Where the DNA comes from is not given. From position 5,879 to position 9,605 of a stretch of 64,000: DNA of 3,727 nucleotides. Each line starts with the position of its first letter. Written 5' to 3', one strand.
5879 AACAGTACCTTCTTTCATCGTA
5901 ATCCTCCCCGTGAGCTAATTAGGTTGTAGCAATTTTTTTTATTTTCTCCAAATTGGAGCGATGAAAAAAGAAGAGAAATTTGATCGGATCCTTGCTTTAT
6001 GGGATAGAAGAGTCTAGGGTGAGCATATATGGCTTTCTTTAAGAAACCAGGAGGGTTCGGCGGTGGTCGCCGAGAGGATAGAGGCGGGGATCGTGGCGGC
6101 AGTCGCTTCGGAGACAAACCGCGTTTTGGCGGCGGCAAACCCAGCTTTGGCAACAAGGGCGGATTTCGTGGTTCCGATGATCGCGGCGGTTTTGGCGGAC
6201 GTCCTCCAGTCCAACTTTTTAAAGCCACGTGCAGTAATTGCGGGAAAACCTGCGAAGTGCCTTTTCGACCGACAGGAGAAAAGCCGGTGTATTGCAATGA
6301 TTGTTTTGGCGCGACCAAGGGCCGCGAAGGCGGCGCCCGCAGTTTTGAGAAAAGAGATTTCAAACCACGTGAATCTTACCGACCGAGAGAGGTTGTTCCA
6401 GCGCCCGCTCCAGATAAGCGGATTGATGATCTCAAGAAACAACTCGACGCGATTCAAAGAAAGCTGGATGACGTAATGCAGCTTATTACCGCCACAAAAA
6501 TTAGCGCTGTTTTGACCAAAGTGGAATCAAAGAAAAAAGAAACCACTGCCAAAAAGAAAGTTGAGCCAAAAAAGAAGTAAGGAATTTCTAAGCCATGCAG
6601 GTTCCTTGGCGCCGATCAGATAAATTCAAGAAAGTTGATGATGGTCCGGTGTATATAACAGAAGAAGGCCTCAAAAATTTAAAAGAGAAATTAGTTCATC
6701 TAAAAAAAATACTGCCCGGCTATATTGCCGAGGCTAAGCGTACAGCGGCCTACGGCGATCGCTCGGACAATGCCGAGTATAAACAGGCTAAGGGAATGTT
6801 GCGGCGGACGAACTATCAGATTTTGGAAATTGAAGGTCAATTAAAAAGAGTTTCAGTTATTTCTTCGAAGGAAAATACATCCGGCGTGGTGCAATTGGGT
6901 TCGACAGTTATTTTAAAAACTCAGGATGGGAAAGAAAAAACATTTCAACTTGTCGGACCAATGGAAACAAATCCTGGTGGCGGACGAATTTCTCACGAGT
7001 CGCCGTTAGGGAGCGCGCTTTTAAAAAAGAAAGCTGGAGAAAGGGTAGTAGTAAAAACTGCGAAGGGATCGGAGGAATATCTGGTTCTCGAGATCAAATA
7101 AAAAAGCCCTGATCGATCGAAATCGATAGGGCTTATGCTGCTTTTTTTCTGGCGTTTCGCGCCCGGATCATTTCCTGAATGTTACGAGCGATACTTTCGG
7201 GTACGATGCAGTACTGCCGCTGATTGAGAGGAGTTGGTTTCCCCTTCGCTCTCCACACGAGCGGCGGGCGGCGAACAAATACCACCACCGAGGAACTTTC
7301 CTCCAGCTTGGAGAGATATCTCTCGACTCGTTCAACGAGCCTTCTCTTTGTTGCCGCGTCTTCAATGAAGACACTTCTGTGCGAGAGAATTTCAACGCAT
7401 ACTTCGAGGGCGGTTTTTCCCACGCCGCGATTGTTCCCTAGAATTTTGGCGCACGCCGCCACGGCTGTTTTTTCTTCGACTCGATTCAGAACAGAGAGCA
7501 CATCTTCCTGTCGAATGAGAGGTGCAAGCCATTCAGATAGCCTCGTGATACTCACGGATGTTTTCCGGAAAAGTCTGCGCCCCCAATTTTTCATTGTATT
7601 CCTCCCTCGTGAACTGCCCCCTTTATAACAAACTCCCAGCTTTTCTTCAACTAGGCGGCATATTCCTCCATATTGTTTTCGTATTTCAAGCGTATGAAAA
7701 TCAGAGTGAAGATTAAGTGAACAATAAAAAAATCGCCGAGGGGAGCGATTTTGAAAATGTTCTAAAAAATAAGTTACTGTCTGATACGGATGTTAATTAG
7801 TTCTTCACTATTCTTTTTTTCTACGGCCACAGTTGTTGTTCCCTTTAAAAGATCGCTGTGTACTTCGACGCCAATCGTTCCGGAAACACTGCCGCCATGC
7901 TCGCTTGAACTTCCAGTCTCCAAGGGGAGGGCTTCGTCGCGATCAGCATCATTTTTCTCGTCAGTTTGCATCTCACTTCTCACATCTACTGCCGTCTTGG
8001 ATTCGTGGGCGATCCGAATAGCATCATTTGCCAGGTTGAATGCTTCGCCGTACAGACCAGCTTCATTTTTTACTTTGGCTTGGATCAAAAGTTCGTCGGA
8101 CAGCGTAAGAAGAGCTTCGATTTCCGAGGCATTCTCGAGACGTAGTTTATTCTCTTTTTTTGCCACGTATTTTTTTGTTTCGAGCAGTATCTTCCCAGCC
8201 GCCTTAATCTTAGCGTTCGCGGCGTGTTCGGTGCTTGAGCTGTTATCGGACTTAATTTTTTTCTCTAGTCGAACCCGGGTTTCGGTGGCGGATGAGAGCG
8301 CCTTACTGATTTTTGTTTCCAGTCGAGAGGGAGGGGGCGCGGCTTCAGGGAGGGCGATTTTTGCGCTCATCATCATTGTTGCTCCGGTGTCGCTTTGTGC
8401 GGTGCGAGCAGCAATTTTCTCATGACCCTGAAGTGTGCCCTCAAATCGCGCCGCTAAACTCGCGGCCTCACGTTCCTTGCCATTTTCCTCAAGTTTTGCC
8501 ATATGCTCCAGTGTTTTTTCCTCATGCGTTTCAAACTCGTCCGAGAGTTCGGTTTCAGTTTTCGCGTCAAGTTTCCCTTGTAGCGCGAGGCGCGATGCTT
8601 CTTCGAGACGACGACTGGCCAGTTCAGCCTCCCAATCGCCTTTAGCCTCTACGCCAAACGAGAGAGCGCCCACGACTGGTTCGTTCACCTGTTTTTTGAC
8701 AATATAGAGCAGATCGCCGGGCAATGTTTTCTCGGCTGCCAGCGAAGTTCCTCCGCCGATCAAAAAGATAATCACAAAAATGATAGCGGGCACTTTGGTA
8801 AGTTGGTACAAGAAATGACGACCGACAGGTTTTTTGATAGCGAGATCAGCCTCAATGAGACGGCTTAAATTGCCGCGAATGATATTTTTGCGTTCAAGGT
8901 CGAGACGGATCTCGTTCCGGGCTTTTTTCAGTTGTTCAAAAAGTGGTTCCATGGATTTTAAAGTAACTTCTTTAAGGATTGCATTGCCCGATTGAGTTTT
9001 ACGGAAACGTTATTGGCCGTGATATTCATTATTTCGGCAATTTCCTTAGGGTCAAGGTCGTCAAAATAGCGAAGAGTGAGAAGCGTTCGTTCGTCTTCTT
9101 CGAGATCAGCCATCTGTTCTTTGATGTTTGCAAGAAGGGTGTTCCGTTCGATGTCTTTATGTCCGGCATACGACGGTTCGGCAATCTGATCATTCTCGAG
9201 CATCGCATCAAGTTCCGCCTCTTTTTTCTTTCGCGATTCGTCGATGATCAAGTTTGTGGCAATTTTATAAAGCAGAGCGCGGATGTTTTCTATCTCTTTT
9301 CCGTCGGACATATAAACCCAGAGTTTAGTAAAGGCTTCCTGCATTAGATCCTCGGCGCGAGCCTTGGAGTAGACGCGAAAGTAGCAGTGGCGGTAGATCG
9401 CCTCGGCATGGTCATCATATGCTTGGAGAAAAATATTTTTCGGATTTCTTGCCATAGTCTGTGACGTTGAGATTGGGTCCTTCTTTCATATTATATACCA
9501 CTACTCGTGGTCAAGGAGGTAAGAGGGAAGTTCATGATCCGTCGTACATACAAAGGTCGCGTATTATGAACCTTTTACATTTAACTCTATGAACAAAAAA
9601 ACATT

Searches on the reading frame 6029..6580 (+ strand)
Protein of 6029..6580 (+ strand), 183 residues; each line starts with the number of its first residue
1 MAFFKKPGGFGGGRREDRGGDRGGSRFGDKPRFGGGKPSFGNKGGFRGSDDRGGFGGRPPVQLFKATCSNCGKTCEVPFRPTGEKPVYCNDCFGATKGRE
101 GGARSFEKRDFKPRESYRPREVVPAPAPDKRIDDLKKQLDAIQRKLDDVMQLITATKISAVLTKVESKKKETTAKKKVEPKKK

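Call 71: search_protein_families(library=pfam, max_evalue=0.001, proteins=[window:6029-6580:+])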
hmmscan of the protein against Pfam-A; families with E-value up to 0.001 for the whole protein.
window:6029-6580:+ (183 aa): 1 family
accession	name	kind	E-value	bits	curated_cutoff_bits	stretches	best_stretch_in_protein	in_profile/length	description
PF23477.1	zf_Tbcl_2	-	7.7e-16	57.9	27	1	62-96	2-36/37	Probable treble clef zinc finger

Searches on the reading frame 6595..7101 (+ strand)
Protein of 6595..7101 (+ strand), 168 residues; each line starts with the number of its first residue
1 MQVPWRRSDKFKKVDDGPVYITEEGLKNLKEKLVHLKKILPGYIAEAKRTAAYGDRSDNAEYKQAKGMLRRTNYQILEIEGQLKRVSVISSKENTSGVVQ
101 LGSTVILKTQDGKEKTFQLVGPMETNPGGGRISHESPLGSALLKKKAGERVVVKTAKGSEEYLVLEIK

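Call 28: search_protein_families(library=pfam, max_evalue=0.001, proteins=[window:6595-7101:+])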
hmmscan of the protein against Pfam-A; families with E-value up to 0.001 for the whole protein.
window:6595-7101:+ (168 aa): 2 families
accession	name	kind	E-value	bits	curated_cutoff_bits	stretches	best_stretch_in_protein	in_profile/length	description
PF01272.25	GreA_GreB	-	1.5e-22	79.7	26.9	1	95-168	2-76/77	Transcription elongation factor, GreA/GreB, C-term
PF03449.20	GreA_GreB_N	-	1.1e-14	54.8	24.5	1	19-88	1-71/71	Transcription elongation factor, N-terminal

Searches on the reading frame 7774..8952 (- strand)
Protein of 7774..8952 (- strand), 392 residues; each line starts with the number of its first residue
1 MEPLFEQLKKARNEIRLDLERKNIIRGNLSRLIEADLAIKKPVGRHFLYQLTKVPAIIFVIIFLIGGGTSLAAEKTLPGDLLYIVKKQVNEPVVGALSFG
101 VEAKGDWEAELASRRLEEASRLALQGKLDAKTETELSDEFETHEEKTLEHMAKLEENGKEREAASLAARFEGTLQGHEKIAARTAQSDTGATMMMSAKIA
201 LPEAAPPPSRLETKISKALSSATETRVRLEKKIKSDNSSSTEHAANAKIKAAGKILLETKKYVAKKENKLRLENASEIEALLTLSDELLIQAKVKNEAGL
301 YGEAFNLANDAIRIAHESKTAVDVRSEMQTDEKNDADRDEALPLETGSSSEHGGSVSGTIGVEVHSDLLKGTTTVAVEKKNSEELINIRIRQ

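Call 28: search_protein_families(library=pfam, max_evalue=0.001, proteins=[window:7774-8952:-])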
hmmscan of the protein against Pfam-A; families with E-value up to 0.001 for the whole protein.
window:7774-8952:- (392 aa): 1 family
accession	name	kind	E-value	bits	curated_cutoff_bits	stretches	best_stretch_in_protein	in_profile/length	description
PF18915.5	DUF5667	-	1.4e-06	29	27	1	76-161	2-85/99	Domain of unknown function (DUF5667)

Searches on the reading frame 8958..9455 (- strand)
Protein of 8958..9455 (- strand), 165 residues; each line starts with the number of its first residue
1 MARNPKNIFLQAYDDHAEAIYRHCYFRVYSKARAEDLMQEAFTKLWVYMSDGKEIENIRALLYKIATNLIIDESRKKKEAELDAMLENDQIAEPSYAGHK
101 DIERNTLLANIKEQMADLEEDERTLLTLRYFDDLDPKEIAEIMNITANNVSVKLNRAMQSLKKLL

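Call 28: search_protein_families(library=pfam, max_evalue=0.001, proteins=[window:8958-9455:-])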
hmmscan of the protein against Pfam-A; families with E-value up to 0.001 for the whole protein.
window:8958-9455:- (165 aa): 4 families
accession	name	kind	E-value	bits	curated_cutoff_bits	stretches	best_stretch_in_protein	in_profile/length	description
PF08281.18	Sigma70_r4_2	-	3.1e-13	49.6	25.7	1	110-161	3-54/54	Sigma-70, region 4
PF04545.22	Sigma70_r4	-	1.5e-10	40.8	24.1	1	115-163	2-50/50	Sigma-70, region 4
PF04542.20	Sigma70_r2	-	4.2e-10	39.7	24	1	13-78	2-69/71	Sigma-70 region 2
PF07638.17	Sigma70_ECF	-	0.00034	21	21.1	1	56-154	73-172/185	ECF sigma factor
